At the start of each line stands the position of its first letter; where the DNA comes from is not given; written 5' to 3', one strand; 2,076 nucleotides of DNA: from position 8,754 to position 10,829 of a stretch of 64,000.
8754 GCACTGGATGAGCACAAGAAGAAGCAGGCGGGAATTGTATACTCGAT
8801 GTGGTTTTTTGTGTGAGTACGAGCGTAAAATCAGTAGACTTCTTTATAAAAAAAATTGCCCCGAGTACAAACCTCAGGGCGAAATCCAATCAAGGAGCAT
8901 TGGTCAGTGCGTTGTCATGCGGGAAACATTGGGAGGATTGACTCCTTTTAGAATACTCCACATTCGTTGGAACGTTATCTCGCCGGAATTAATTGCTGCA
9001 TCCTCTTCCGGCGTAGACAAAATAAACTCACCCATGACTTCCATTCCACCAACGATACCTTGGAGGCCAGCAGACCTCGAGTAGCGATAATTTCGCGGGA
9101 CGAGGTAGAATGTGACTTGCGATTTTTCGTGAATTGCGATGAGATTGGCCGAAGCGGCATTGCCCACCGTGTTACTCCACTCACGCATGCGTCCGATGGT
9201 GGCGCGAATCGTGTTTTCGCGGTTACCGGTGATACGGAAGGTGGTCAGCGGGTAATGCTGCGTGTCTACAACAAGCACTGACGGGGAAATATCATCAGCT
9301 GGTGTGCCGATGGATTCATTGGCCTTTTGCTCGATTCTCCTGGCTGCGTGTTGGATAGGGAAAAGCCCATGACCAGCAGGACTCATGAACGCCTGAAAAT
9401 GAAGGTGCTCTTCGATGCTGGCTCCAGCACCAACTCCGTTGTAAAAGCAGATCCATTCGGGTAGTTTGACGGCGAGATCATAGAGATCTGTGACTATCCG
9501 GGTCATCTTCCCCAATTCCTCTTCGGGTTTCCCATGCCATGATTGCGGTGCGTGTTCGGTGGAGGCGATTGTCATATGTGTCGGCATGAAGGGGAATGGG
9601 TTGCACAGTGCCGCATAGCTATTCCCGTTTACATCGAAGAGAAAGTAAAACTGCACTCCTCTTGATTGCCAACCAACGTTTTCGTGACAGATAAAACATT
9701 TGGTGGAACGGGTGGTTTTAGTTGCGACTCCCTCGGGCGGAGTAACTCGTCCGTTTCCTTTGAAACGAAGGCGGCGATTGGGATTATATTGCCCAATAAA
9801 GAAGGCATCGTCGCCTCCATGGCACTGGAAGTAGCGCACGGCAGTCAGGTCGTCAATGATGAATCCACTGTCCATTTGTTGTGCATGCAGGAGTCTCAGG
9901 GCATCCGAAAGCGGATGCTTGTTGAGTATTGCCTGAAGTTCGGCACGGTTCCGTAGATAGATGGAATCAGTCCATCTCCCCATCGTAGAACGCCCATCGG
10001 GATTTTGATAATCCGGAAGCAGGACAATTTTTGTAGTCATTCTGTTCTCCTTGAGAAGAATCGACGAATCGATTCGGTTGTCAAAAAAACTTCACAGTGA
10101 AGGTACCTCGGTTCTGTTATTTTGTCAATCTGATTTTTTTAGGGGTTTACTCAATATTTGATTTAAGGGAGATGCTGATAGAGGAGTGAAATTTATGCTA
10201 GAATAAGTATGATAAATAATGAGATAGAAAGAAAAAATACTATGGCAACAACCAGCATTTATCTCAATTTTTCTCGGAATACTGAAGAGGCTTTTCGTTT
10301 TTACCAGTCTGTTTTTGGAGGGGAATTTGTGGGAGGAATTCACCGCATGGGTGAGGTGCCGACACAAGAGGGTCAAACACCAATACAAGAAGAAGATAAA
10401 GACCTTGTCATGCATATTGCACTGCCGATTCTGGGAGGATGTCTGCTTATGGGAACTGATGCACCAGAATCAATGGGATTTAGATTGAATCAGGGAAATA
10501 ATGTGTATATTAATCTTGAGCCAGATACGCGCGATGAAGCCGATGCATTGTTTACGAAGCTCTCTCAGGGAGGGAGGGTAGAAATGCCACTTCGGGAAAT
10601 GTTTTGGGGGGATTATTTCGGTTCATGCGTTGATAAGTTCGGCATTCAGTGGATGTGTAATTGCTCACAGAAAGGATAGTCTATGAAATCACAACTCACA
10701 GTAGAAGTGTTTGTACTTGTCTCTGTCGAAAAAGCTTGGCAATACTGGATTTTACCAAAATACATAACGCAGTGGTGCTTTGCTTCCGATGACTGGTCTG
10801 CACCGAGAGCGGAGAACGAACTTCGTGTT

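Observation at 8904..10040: GDPGP1/VTC2-like HIT-family phosphorylase in a GC-rich island on the opposite strand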

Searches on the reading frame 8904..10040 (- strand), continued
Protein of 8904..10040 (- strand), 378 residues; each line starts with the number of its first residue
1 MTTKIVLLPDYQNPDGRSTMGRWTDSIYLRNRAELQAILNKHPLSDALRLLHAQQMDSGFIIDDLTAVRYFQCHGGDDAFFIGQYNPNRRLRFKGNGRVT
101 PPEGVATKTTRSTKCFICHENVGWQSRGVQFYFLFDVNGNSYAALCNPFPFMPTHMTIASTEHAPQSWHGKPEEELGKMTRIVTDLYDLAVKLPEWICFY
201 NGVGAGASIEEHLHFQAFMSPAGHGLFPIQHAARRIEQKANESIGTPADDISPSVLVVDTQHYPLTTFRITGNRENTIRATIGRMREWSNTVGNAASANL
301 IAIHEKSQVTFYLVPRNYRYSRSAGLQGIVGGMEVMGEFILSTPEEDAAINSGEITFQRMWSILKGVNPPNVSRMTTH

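Call 87: get_annotated_region(hit=H2, flank=7000)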
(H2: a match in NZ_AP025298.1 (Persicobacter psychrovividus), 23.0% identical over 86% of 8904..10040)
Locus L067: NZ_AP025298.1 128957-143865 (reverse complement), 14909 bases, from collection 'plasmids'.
description: Persicobacter psychrovividus strain NBRC 101262 plasmid pPP6, complete sequence
organism: Persicobacter psychrovividus (NCBI taxid 387638)
taxonomy: Bacteria; Bacteroidota; Cytophagia; Cytophagales; Persicobacteraceae; Persicobacter; Persicobacter psychrovividus
host: -; source: -; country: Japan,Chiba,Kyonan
typing (MOB-suite, as given by PLSDB): non-mobilizable
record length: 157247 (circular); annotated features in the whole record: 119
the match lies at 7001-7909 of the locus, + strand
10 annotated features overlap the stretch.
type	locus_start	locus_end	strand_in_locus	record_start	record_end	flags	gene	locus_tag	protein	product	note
CDS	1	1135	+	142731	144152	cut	-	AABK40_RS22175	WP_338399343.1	Gfo/Idh/MocA family oxidoreductase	-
CDS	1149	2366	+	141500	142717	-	-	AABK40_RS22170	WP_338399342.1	Gfo/Idh/MocA family oxidoreductase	-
CDS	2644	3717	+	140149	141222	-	-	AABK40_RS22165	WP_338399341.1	aminoglycoside phosphotransferase family protein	GO:0016310 - phosphorylation [Evidence IEA]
CDS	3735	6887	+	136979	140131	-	-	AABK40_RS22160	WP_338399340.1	glycoside hydrolase family 2 TIM barrel-domain containing protein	GO:0005975 - carbohydrate metabolic process [Evidence IEA]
CDS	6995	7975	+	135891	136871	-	-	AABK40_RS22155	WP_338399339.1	DUF4922 domain-containing protein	-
CDS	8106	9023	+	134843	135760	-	-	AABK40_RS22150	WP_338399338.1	alkaline phosphatase family protein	-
CDS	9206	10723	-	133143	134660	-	-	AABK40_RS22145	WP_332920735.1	hypothetical protein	-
CDS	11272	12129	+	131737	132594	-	-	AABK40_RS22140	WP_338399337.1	AraC family transcriptional regulator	GO:0006355 - regulation of DNA-templated transcription [Evidence IEA]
CDS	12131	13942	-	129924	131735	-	-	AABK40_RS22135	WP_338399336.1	hypothetical protein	-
CDS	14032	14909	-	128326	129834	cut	-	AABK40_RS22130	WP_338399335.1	RagB/SusD family nutrient uptake outer membrane protein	-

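Call 88: get_annotated_region(hit=H3, flank=7000)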
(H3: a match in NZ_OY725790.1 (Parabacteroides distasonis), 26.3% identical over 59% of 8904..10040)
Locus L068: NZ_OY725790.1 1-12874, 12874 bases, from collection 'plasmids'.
description: Parabacteroides distasonis strain Parabacteroides distasonis TSDC17.2-1.1 plasmid 45, complete sequence
organism: Parabacteroides distasonis (NCBI taxid 823)
taxonomy: Bacteria; Bacteroidota; Bacteroidia; Bacteroidales; Tannerellaceae; Parabacteroides; Parabacteroides distasonis
host: -; source: -; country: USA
typing (MOB-suite, as given by PLSDB): non-mobilizable
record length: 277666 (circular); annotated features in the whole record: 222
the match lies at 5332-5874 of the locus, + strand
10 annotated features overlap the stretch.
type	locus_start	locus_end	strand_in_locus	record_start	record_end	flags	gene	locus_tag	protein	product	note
CDS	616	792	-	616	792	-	-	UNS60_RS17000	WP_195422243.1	integrase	-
CDS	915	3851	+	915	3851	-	-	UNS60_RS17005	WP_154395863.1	xanthan lyase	-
CDS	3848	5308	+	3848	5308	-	-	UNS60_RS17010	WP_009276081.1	glycosyltransferase family A protein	-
CDS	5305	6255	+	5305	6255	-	-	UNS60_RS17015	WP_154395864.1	DUF4922 domain-containing protein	-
CDS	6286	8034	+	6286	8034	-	sppA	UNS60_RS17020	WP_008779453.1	signal peptide peptidase SppA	GO:0006508 - proteolysis [Evidence IEA]; GO:0006465 - signal peptide processing [Evidence IEA]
CDS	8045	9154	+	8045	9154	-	lpxK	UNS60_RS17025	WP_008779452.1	tetraacyldisaccharide 4'-kinase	GO:0009245 - lipid A biosynthetic process [Evidence IEA]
CDS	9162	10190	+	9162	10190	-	thiL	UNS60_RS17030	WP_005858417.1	thiamine-phosphate kinase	GO:0009228 - thiamine biosynthetic process [Evidence IEA]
CDS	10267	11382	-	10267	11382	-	-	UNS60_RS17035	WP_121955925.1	DUF4852 domain-containing protein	-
CDS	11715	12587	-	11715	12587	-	-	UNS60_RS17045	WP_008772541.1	EamA family transporter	-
CDS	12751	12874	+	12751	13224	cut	-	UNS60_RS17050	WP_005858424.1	Lrp/AsnC family transcriptional regulator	-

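Call 89: get_annotated_region(hit=H5, flank=7000)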
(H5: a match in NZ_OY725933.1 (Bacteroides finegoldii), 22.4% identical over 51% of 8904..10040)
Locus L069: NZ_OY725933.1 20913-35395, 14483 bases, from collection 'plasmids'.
description: Bacteroides finegoldii strain Bacteroides finegoldii TSDC17.2-1.1 plasmid 31, complete sequence
organism: Bacteroides finegoldii (NCBI taxid 338188)
taxonomy: Bacteria; Bacteroidota; Bacteroidia; Bacteroidales; Bacteroidaceae; Bacteroides; Bacteroides finegoldii
host: -; source: -; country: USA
typing (MOB-suite, as given by PLSDB): non-mobilizable
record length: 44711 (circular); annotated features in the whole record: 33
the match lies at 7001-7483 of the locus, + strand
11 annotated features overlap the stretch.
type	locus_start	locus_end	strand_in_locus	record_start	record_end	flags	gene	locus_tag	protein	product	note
CDS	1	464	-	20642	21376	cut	-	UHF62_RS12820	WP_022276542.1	tRNA threonylcarbamoyladenosine dehydratase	-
CDS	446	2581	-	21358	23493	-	-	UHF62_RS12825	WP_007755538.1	cation:proton antiporter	GO:0006812 - monoatomic cation transport [Evidence IEA]; GO:1902600 - proton transmembrane transport [Evidence IEA]; ...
CDS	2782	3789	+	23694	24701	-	-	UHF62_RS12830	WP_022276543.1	aspartate-semialdehyde dehydrogenase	GO:0008652 - amino acid biosynthetic process [Evidence IEA]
CDS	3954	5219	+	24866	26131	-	-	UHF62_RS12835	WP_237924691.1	lamin tail domain-containing protein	-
CDS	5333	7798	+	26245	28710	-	-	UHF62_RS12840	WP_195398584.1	DUF4922 domain-containing protein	-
CDS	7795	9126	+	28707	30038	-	-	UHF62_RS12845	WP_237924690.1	SpoIID/LytB domain-containing protein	-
CDS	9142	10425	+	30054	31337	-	-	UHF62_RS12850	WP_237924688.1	MFS transporter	GO:0055085 - transmembrane transport [Evidence IEA]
CDS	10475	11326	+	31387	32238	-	-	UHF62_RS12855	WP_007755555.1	hypothetical protein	-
CDS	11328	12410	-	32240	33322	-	phnW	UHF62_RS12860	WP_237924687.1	2-aminoethylphosphonate--pyruvate transaminase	GO:0019700 - organic phosphonate catabolic process [Evidence IEA]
CDS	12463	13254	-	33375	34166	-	phnX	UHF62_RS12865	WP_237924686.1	phosphonoacetaldehyde hydrolase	GO:0019635 - 2-aminoethylphosphonate catabolic process [Evidence IEA]; GO:0019700 - organic phosphonate catabolic ...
CDS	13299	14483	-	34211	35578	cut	-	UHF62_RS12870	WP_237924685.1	DUF5690 family protein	-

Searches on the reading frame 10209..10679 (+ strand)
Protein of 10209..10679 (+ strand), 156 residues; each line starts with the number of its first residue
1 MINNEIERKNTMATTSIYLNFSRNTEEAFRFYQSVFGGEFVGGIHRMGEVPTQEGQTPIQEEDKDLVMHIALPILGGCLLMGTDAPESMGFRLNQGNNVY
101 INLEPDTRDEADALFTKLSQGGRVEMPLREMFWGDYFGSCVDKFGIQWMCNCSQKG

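Call 12: search_protein_families(library=pfam, proteins=[window:10209-10679:+], max_evalue=0.001)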
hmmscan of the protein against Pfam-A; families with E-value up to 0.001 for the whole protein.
window:10209-10679:+ (156 aa): 2 families
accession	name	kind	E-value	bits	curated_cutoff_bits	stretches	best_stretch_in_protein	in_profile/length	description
PF06983.19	3-dmu-9_3-mt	-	7.4e-08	33.4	24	1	17-148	5-113/116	3-demethylubiquinone-9 3-methyltransferase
PF00903.31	Glyoxalase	-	1.1e-07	32.7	20.6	1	23-149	10-120/121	Glyoxalase/Bleomycin resistance protein/Dioxygenase superfamily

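Call 92: find_related_loci(query=window:10209-10679:+, collection=metagenome_contigs, flank=5000)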
Query window:10209-10679:+ (156 aa) in metagenome_contigs; peptide patterns used: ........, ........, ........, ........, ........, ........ (x = any residue, [..] = any of these).
600 stretches matched a pattern (row limit reached: there are more); 451 encode a relative of the query (tblastn E <= 1e-3); the best 80 are kept; 80 distinct loci.
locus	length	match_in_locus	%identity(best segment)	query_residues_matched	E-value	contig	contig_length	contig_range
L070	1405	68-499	78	12-155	1e-80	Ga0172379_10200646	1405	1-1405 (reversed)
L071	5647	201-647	70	7-155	3e-71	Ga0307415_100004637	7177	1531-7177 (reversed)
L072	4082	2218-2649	75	12-155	2e-70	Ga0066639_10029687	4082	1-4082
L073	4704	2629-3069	69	9-155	2e-70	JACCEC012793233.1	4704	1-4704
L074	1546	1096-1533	71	10-155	8e-74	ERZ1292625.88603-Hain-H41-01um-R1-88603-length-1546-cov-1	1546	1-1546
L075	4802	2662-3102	69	9-155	2e-70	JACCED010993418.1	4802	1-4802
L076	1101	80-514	70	11-155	6e-75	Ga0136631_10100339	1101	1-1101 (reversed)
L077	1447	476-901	72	12-153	4e-72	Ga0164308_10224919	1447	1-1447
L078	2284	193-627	66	10-154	5e-69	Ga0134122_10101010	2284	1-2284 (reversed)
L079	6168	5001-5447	65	8-156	2e-67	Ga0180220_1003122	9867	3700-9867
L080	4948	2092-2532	67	7-153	1e-66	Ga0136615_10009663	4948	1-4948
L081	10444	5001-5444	68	10-156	1e-66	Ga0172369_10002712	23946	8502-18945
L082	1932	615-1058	68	8-155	1e-68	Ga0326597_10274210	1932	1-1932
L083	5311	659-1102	69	7-155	3e-66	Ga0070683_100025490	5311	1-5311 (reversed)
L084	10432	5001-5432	69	10-152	8e-66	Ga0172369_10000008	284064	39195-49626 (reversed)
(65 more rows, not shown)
